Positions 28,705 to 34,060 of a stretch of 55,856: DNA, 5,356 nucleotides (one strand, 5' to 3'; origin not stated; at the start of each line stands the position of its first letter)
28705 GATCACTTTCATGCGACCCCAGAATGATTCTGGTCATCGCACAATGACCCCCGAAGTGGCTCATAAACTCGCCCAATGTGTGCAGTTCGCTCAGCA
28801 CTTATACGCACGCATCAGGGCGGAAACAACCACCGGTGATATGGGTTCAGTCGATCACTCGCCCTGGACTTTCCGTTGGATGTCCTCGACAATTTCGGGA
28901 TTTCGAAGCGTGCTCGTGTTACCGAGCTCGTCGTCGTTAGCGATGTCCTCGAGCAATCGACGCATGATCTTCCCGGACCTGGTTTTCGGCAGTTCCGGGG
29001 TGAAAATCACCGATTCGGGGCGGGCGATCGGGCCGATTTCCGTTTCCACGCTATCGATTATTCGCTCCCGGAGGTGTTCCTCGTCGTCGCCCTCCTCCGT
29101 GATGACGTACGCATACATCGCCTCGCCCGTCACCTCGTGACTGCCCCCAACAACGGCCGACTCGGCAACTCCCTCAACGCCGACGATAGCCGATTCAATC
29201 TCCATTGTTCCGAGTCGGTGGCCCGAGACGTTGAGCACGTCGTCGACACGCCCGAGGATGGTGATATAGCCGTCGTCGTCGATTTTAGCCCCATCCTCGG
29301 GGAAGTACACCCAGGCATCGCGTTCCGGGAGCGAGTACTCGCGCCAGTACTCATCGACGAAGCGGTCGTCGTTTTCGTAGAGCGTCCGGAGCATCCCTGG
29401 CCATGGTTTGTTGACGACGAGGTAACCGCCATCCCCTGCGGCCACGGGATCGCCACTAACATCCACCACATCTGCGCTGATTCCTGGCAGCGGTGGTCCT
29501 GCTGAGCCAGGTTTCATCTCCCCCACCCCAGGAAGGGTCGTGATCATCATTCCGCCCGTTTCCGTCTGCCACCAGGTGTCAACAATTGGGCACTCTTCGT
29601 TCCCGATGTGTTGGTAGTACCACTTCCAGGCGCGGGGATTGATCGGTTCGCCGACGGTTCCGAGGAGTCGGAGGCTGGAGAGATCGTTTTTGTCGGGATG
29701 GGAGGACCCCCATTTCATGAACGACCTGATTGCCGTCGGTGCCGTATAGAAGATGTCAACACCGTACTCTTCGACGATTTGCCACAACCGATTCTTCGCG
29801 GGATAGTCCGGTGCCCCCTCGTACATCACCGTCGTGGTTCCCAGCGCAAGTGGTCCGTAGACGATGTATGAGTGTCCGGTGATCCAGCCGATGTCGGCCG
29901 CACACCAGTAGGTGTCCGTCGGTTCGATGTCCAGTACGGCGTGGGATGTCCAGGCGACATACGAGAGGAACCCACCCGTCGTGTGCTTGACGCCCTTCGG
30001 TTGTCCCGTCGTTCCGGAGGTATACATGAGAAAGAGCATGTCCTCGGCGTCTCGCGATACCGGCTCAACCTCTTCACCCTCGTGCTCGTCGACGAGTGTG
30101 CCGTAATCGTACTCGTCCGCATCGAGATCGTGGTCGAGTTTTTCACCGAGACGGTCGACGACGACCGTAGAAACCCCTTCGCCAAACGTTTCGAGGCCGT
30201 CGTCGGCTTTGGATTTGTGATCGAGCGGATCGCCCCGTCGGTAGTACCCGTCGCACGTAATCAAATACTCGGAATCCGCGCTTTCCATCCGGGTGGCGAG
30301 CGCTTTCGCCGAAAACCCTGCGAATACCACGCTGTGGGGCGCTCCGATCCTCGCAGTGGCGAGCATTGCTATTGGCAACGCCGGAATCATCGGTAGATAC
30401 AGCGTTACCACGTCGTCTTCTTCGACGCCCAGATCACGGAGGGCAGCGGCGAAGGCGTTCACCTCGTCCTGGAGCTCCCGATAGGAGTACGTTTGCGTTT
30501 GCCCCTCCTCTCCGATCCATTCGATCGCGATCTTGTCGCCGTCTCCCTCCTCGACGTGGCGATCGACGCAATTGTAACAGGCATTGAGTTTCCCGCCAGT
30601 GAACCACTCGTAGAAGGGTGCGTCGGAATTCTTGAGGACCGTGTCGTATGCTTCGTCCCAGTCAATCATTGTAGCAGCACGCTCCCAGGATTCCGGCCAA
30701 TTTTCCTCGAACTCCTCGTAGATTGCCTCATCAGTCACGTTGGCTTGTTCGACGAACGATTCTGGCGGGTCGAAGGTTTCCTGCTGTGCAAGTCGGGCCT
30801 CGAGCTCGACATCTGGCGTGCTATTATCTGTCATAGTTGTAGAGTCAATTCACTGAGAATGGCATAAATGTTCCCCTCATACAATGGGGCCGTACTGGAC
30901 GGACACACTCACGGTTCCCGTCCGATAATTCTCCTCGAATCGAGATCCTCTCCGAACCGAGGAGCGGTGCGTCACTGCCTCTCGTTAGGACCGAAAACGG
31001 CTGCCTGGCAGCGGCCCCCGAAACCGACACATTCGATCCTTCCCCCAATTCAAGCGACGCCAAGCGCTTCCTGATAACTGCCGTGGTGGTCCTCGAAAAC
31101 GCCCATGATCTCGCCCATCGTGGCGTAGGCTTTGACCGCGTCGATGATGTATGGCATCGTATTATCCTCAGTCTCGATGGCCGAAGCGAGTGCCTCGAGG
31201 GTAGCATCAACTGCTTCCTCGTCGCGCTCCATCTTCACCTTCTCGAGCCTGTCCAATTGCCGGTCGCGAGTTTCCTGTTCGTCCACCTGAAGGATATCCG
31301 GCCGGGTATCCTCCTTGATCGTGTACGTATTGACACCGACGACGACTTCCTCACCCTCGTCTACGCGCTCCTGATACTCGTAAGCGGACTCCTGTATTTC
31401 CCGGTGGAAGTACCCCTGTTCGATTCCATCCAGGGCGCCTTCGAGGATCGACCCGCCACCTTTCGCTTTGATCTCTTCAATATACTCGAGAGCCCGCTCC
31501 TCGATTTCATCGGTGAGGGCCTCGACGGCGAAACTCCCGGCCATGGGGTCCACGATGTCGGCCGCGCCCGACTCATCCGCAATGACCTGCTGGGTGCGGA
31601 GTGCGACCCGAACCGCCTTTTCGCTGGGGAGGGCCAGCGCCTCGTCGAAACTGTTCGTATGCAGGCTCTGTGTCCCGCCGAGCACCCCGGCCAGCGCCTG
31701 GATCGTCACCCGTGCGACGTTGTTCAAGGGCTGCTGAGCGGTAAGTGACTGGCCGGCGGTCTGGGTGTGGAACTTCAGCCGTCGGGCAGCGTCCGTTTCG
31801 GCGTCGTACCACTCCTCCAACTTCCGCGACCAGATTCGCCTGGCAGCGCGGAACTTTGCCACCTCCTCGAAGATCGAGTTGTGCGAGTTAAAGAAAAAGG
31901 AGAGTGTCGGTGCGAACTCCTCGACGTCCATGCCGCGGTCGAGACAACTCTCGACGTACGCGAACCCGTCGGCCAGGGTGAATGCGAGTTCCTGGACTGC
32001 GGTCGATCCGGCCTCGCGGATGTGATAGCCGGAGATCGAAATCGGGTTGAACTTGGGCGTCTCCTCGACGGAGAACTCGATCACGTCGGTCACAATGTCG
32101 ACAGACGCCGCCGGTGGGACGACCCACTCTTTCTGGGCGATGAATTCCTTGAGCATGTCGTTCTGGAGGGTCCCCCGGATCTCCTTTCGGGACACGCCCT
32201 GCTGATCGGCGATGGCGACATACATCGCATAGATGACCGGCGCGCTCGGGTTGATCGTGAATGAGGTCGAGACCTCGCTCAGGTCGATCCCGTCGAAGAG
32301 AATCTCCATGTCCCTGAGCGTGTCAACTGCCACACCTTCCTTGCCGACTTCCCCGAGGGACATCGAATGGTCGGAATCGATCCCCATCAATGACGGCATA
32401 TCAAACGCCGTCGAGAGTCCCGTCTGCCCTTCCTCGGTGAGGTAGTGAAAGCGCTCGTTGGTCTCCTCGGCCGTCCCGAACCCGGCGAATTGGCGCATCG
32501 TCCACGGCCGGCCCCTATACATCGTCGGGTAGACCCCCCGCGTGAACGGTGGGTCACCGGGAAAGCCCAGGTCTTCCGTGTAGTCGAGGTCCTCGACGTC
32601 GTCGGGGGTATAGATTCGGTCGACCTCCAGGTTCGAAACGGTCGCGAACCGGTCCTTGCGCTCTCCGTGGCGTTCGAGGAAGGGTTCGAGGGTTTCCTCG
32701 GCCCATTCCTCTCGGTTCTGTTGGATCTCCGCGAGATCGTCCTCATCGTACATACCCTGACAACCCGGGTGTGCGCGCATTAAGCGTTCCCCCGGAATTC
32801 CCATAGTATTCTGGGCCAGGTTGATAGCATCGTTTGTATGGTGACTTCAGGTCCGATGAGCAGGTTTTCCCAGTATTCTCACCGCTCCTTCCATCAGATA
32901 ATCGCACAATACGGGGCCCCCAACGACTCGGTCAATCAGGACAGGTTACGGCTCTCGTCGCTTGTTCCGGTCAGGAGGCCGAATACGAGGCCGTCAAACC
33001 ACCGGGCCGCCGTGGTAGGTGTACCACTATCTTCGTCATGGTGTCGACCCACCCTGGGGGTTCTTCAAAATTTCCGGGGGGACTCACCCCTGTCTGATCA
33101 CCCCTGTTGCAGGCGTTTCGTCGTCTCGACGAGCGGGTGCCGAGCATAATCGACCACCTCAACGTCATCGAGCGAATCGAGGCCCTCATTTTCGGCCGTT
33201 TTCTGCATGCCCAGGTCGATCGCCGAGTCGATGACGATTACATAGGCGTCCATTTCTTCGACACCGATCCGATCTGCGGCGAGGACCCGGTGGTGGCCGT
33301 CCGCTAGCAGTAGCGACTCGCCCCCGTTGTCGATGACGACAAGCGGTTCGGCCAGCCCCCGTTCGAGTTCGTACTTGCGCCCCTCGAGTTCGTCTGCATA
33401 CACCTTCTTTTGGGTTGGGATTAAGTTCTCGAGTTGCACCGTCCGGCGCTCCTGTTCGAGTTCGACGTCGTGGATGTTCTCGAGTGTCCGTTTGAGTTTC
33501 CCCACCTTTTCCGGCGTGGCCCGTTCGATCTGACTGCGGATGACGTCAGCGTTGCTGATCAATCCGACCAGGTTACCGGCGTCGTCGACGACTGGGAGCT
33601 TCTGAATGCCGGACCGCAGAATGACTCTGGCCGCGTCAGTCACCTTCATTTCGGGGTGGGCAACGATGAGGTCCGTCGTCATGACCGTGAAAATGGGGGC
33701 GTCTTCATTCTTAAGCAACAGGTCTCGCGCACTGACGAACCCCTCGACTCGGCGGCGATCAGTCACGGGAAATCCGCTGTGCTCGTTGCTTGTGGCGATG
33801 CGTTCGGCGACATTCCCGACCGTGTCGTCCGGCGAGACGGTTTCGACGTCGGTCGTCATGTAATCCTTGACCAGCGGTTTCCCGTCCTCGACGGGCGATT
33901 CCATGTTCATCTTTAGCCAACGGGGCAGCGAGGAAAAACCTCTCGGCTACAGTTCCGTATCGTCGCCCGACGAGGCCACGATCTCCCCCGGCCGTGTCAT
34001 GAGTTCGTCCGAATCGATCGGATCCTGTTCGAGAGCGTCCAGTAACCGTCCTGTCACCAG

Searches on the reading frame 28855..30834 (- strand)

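Call 74: search_protein_families(library=pfam, proteins=[window:28855-30834:-], max_evalue=0.00001)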
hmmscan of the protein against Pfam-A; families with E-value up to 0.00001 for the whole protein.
window:28855-30834:- (659 aa): 3 families
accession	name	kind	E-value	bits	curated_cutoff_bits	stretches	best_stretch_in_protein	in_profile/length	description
PF00501.34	AMP-binding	-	2.2e-87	293.8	29.9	1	96-478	6-378/384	AMP-binding enzyme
PF13193.12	AMP-binding_C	-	1.7e-23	83.8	24.5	1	545-622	1-76/76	AMP-binding enzyme C-terminal domain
PF16177.11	ACAS_N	-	9.8e-17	61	27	1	36-89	2-55/55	Acetyl-coenzyme A synthetase N-terminus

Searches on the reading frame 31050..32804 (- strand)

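Call 74: search_protein_families(library=pfam, proteins=[window:31050-32804:-], max_evalue=0.00001)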
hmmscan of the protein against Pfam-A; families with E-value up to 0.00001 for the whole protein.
window:31050-32804:- (584 aa): 1 family
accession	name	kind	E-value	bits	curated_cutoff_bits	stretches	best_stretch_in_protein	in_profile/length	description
PF01642.28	MM_CoA_mutase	-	1.8e-214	713.5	22.1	1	55-575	2-512/512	Methylmalonyl-CoA mutase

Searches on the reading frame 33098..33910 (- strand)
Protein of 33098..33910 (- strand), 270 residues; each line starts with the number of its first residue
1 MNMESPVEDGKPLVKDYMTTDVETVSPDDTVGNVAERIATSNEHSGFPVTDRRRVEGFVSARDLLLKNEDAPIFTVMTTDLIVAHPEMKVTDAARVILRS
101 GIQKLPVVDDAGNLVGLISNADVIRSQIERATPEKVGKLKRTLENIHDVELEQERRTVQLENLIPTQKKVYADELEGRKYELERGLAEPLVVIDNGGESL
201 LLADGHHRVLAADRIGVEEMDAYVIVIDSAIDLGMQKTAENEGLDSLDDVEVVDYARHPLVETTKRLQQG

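Call 75: search_protein_families(library=pfam, proteins=[window:33098-33910:-], max_evalue=0.0001)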
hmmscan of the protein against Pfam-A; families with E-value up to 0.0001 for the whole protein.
window:33098-33910:- (270 aa): 1 family
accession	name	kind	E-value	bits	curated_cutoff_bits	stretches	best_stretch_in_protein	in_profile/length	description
PF00571.33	CBS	-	2.4e-26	92.2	24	2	76-126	4-54/57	CBS domain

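Call 76: search_solved_structures(query=window:33098-33910:-, max_evalue=0.001)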
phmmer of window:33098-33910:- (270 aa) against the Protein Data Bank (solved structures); distinct sequences matched with E-value up to 0.001: 80 (the best 60 are shown).
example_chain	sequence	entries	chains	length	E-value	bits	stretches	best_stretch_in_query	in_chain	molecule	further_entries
2yzq_A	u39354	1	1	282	8.3e-18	68.3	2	69-126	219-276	Putative uncharacterized protein PH1780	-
9e6q_3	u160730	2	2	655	5.4e-15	59.1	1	71-128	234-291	Putative signal-transduction protein with CBS domains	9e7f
5g5r_A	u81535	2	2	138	2e-14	57.2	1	16-137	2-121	SITE-2 PROTEASE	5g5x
3kh5_A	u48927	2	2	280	2.2e-14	57.1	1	69-125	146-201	protein MJ1225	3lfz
9zni_6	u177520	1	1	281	4.9e-13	52.7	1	70-131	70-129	CBS domain-containing protein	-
4gqv_A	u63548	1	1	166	5.9e-13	52.4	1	42-129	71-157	CBS domain-containing protein CBSX1, chloroplastic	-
4gqy_A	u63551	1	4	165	3.8e-12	49.8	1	42-131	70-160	CBS domain-containing protein CBSX2, chloroplastic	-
3sl7_A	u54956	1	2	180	5.8e-12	49.2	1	42-129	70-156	CBS domain-containing protein CBSX2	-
4gqw_A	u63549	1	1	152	7.5e-12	48.8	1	58-129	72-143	CBS domain-containing protein CBSX1, chloroplastic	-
2cu0_A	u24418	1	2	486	8e-12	48.7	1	16-139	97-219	Inosine-5'-monophosphate dehydrogenase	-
3kpc_A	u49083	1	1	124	1.3e-11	48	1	76-127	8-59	Uncharacterized protein MJ0100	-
3kpb_A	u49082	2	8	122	1.3e-11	48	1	76-128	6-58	Uncharacterized protein MJ0100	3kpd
2ef7_A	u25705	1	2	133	2.8e-10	43.7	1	12-126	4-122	Hypothetical protein ST2348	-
3ddj_A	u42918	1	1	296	4.7e-10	42.9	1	14-129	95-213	CBS domain-containing protein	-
4af0_B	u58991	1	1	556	5e-10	42.8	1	18-127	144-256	INOSINE-5'-MONOPHOSPHATE DEHYDROGENASE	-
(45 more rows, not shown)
